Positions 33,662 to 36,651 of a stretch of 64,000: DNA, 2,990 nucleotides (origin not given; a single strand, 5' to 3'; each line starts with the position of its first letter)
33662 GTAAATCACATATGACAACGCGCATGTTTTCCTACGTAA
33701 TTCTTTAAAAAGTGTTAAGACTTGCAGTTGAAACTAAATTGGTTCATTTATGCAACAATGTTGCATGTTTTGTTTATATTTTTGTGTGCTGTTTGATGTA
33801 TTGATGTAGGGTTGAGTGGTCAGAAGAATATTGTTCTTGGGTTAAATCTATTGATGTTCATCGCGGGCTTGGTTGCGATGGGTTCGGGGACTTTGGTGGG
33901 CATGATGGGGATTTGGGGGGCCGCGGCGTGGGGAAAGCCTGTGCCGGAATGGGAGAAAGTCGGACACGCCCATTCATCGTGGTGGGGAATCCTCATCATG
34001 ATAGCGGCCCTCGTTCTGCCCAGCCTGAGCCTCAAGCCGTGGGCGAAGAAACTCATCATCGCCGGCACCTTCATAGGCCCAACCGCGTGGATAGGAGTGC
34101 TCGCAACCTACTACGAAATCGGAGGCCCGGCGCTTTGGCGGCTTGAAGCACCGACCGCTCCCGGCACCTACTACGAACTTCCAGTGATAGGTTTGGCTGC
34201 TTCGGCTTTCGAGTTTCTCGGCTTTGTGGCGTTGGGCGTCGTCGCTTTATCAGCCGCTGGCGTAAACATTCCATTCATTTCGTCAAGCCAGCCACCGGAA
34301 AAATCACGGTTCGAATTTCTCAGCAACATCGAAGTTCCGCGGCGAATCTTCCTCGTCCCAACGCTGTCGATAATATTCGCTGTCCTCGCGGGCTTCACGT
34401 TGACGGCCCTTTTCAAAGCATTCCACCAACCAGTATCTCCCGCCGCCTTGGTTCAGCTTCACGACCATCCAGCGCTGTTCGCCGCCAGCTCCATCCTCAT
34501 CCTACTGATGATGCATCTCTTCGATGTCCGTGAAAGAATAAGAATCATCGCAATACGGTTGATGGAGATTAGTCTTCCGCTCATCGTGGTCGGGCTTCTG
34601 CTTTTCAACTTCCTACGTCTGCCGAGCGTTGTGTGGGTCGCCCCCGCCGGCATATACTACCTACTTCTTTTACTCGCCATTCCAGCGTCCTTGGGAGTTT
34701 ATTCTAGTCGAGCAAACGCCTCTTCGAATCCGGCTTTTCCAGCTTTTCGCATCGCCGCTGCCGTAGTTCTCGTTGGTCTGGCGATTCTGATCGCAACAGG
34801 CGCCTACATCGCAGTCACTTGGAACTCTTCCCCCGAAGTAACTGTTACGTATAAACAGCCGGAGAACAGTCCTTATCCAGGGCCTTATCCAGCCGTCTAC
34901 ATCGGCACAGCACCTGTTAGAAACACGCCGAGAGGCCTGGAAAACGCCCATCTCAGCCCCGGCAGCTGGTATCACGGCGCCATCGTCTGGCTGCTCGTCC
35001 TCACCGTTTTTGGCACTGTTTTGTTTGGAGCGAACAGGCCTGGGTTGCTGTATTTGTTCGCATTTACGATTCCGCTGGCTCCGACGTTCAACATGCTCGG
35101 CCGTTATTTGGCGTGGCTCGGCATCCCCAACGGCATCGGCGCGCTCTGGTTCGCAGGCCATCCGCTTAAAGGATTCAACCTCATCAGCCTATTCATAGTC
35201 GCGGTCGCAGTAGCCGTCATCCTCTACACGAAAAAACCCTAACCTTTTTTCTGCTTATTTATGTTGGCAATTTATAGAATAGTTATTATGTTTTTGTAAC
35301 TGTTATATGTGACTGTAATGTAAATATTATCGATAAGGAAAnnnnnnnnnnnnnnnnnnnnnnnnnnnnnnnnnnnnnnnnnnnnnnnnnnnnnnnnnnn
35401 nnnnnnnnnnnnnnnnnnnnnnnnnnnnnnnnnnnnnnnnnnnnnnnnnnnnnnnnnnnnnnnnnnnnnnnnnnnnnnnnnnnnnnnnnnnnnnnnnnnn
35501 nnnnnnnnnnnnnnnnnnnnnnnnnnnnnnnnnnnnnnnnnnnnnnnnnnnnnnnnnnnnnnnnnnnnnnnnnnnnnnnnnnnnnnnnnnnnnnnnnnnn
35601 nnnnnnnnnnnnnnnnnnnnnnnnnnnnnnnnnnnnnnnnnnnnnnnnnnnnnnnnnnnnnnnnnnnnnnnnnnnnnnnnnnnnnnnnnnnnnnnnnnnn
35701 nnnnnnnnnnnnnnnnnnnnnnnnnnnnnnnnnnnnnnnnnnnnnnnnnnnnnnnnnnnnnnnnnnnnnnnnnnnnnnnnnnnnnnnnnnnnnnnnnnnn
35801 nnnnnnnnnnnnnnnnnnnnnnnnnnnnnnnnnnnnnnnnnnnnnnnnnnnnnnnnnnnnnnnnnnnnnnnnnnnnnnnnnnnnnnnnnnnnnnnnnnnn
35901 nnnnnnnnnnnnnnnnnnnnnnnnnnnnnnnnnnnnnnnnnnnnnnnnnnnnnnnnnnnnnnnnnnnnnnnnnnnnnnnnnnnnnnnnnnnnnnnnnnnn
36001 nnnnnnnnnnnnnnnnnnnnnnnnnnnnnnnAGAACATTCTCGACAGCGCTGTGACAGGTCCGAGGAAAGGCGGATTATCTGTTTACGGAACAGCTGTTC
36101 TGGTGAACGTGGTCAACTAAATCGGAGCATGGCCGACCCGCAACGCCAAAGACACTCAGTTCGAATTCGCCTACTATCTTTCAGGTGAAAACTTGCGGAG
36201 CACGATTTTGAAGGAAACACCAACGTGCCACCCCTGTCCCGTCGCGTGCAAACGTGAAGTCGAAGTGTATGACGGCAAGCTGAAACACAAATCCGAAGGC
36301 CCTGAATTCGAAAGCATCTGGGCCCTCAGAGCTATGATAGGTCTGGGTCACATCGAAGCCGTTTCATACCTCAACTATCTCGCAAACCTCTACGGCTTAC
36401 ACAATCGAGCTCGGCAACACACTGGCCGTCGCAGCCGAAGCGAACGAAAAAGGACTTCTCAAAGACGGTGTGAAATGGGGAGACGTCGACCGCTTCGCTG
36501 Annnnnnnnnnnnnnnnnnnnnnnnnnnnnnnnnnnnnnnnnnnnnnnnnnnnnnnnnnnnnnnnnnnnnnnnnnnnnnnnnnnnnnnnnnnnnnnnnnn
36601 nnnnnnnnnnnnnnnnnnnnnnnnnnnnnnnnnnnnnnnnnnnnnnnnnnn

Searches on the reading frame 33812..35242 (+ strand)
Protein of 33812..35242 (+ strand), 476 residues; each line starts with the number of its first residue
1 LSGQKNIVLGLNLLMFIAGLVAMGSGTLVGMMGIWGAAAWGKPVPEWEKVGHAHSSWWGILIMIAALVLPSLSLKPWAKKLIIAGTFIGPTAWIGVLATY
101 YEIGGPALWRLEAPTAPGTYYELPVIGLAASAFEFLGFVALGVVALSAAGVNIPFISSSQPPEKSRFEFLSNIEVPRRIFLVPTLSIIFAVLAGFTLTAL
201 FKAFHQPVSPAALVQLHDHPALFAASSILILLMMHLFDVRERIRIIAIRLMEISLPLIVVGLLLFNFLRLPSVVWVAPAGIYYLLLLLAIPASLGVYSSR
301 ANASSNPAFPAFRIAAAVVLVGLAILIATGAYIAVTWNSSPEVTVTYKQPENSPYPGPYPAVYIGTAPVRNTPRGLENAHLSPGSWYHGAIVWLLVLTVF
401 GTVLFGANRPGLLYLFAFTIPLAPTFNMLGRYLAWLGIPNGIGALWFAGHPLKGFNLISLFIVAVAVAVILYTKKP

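Call 4: search_protein_families(library=pfam, proteins=[window:33812-35242:+], max_evalue=0.1)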
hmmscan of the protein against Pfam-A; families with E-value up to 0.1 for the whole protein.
window:33812-35242:+ (476 aa): 0 families

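Call 38: find_related_loci(query=window:33812-35239:+, collection=metagenome_contigs, flank=6000)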
Query window:33812-35239:+ (476 aa) in metagenome_contigs; peptide patterns used: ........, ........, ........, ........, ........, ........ (x = any residue, [..] = any of these).
83 stretches matched a pattern; 13 encode a relative of the query (tblastn E <= 1e-3); 13 distinct loci.
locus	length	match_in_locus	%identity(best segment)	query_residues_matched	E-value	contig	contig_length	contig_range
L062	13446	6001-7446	64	1-475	0e+0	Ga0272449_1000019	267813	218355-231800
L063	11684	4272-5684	65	4-475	0e+0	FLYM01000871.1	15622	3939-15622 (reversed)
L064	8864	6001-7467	56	4-475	1e-177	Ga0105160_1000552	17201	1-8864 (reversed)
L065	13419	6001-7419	58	4-465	5e-171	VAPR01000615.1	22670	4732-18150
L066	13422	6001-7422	69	4-475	0e+0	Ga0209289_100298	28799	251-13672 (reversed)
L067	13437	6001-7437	63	2-475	0e+0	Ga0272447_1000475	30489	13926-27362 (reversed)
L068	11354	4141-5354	64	5-475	2e-116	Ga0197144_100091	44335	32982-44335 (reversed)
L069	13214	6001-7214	64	5-475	2e-116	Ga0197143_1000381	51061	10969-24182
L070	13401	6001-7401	45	6-469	3e-103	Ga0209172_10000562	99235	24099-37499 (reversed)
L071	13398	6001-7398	45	2-467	1e-97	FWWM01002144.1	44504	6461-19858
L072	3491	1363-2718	46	9-460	2e-90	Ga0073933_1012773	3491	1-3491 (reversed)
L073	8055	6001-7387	46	4-465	8e-77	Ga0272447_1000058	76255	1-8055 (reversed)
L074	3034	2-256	58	384-467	1e-13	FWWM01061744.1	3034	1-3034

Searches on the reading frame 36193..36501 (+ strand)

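Call 87: search_protein_families(library=pfam, proteins=[window:36193-36501:+], max_evalue=0.01)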
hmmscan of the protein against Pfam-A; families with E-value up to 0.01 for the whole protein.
window:36193-36501:+ (102 aa): 1 family
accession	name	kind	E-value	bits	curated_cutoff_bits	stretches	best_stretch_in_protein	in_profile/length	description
PF01314.23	AFOR_C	-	5.7e-16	59.1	27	1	2-69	60-127/385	Aldehyde ferredoxin oxidoreductase, domains 2 & 3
